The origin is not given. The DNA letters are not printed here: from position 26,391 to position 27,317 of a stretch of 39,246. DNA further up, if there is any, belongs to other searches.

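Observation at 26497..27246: Terminator-insulated membrane-protein moron between late activator and terminase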

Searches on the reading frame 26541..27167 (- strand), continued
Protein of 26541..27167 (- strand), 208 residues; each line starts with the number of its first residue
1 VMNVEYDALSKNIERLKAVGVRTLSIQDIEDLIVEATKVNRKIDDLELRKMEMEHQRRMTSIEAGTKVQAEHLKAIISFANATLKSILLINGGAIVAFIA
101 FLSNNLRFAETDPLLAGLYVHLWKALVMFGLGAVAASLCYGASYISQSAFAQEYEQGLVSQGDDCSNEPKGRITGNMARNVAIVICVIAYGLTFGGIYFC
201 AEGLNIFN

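Call 70: search_protein_families(library=padloc, proteins=[L174:1773-3047:+, L174:3041-3670:+, L174:550-1422:+, L170:2259-3791:+, L170:6109-7095:+, L171:2324-3499:+, L171:3496-4020:+, L170:4104-4865:+], max_evalue=0.001)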
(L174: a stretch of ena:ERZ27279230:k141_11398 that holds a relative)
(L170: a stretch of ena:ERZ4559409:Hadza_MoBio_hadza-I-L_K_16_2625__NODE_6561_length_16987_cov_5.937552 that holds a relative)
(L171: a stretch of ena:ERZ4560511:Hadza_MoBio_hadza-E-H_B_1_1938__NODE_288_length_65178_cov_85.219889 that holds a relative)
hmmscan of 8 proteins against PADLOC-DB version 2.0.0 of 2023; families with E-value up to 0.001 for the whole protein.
L174:1773-3047:+ (424 aa): 55 families (the best 25 are shown)
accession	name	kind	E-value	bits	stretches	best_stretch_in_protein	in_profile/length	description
PDLC02335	AbiLi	-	1.7e-91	304.7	1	1-420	49-290/326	AbiLi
PDLC04426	PDC-M12A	-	1.3e-28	98.4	2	1-138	1-130/369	-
PDLC02980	AriA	-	1.3e-22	79.2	1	46-359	3-298/304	-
PDLC04176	HEC-01A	-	7.1e-14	49.9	2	298-411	257-365/371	-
PDLC02979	AriA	-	1.3e-13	49.5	2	213-360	240-369/373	-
PDLC04178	HEC-01A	-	5.7e-12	43.4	1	45-395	31-360/399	-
PDLC04391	PDC-M07A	-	4.3e-09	33.9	1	317-394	303-380/412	-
PDLC04135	mad3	-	9.7e-09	33.2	1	47-387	27-347/374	mads_3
PDLC00289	PtuA1|PtuA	-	1.2e-08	32.4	1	291-388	222-313/404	AAA ATPase domain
PDLC04180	HEC-01A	-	1.4e-08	32.4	1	297-390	255-347/382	-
PDLC04175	HEC-01A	-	1.5e-08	32.1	1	286-397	238-341/363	-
PDLC04177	HEC-01A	-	1.9e-08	31.8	1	298-409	278-380/393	-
PDLC02981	AriAB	-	4.2e-08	30.3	1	319-380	332-393/694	-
PDLC02914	ATPase-Toprim_I-B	-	5.9e-08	30.3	1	295-385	181-267/443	-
PDLC00285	PtuA1|PtuA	-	7.4e-08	30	1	46-374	30-340/432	AAA ATPase domain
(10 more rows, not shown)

L174:3041-3670:+ (209 aa): 1 family
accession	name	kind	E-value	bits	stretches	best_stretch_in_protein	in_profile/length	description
PDLC02337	AbiLii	-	9.3e-19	66.7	1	11-207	20-87/170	AbiLii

L174:550-1422:+ (290 aa): 9 families
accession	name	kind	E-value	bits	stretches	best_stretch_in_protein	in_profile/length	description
PDLC04952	PDC-S19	-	9.1e-101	335.7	1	1-289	46-327/328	-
PDLC04949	PDC-S19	-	2.2e-98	327.7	1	1-288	48-330/334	-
PDLC04953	PDC-S19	-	6.2e-12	43.6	1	14-272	59-312/333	-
PDLC04954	PDC-S19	-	1.4e-10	39.1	1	23-198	91-266/330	-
PDLC04955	PDC-S19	-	2.2e-09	35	1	2-185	50-242/338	-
PDLC04950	PDC-S19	-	7.1e-09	33.4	1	18-276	73-335/353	-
PDLC04951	PDC-S19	-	6.5e-07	26.8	1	1-108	46-155/357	-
PDLC04948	PDC-S19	-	0.00013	19.5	1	22-181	85-245/325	-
PDLC04947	PDC-S19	-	0.00035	18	0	2-115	49-162/355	-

L170:2259-3791:+ (510 aa): 3 families
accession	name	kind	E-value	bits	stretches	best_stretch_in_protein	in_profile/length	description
PDLC01434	CasR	-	1.8e-06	26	1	425-488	122-184/191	"CAS-I,CAS-II,CAS-III,CAS-IV,CAS-V,CAS-VI; associated_signaling"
PDLC01268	CasR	-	6.4e-05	21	1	424-483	120-173/179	"CAS-I,CAS-II,CAS-III,CAS-IV,CAS-V,CAS-VI; associated_signaling"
PDLC01850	CARF3--CARF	-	0.00081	17.3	0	416-487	130-201/209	-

L170:6109-7095:+ (328 aa): 6 families
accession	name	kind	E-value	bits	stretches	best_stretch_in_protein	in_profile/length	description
PDLC04959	PDC-S20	-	7.8e-37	125.9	1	34-254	150-377/464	-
PDLC04956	PDC-S20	-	6.7e-27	93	1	42-167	154-276/450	-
PDLC04958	PDC-S20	-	4.4e-19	67.1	1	51-223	157-337/458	-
PDLC04957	PDC-S20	-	1.4e-18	65.6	1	55-222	169-336/446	-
PDLC02210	QatA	-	2.3e-08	31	1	40-175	171-304/593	-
PDLC02209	QatA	-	1e-07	29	1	40-108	168-240/646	-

L171:2324-3499:+ (391 aa): 12 families
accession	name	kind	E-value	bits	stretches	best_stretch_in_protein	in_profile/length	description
PDLC03944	RmrA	-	2.1e-14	51.4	1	32-315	36-296/384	-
PDLC04141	capP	-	9.9e-14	49.4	1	184-303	36-154/242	capP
PDLC03954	RmrA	-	2.8e-12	44.3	1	20-264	27-255/380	-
PDLC03949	RmrA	-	3e-11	40.8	1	187-323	161-286/363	-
PDLC03948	RmrA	-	1e-10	39.1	1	32-320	38-308/397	-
PDLC03947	RmrA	-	1.9e-08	31.6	1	32-267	41-258/383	-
PDLC04776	PDC-M69B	-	3.2e-07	28.3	1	184-327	50-199/272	-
PDLC03982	PD-Lambda-2_B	-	3.7e-07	27.8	1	217-298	292-372/402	-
PDLC03952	RmrA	-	8.9e-07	26.1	1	174-313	180-313/395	-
PDLC03946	RmrA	-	2e-06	24.8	0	190-315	165-280/357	-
PDLC03951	RmrA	-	2.3e-05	21.6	0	32-111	38-121/400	-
PDLC03950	RmrA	-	0.00037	17.6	0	183-268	164-246/369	-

L171:3496-4020:+ (174 aa): 0 families

L170:4104-4865:+ (253 aa): 0 families

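Call 80: find_encoding_contigs(protein=P0180, flank=10000, max_places=2)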
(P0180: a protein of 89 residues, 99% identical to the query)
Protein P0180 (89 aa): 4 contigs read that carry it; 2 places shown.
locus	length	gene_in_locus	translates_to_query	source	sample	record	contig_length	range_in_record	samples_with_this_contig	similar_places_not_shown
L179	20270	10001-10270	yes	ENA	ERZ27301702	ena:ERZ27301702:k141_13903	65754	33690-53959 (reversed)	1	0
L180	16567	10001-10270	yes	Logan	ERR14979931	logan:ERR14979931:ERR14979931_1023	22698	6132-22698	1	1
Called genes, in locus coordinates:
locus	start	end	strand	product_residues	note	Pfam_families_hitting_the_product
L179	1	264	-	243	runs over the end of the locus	-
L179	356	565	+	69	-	PF12728:HTH_17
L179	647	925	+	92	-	-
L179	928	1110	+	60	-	-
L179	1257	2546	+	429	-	PF02463:SMC_N, PF13175:AAA_15, PF13476:AAA_23, PF13555:AAA_29 (weak)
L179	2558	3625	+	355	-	PF13479:AAA_24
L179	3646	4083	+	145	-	-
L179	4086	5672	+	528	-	PF00270:DEAD, PF04851:ResIII, PF18766:SWI2_SNF2, PF00271:Helicase_C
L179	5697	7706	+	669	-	PF08707:PriCT_2, PF13481:AAA_25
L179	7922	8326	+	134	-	PF05866:RusA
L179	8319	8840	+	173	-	-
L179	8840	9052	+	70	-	-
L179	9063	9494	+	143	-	PF07374:DUF1492 (weak)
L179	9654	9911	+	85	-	-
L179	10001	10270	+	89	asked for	-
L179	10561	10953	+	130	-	PF03592:Terminase_2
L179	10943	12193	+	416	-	PF04466:Terminase_3, PF17288:Terminase_3C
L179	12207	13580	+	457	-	PF05133:SPP1_portal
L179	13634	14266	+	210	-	PF06810:Phage_scaffold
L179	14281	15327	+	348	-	PF20036:Gp13-like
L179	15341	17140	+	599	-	PF04233:Phage_Mu_F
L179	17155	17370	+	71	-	-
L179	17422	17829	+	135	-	-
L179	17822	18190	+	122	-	-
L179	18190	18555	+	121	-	PF04883:HK97-gp10_like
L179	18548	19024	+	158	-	PF20765:Phage_tail_terminator_8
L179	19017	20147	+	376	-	PF04984:Phage_sheath_1, PF17482:Phage_sheath_1C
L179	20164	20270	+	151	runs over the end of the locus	PF09393:DUF2001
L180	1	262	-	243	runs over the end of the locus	-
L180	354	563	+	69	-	PF12728:HTH_17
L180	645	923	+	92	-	-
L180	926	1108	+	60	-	-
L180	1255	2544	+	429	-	PF02463:SMC_N, PF13175:AAA_15, PF13476:AAA_23, PF13555:AAA_29 (weak)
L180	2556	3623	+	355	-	PF13479:AAA_24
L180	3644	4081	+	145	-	-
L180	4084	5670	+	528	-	PF00270:DEAD, PF04851:ResIII, PF18766:SWI2_SNF2, PF00271:Helicase_C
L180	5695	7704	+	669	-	PF08707:PriCT_2, PF13481:AAA_25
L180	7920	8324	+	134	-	PF05866:RusA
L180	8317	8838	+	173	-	-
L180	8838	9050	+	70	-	-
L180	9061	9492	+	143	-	PF07374:DUF1492 (weak)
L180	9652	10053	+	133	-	-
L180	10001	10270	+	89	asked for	-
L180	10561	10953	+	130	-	PF03592:Terminase_2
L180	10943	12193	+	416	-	PF04466:Terminase_3, PF17288:Terminase_3C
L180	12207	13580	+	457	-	PF05133:SPP1_portal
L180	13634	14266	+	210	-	PF06810:Phage_scaffold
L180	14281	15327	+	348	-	PF20036:Gp13-like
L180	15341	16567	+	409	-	?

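Call 87: search_protein_families(library=ncbifam, proteins=[window:26541-27158:-], max_evalue=0.01)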
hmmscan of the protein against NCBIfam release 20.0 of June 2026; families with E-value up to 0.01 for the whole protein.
window:26541-27158:- (205 aa): 0 families
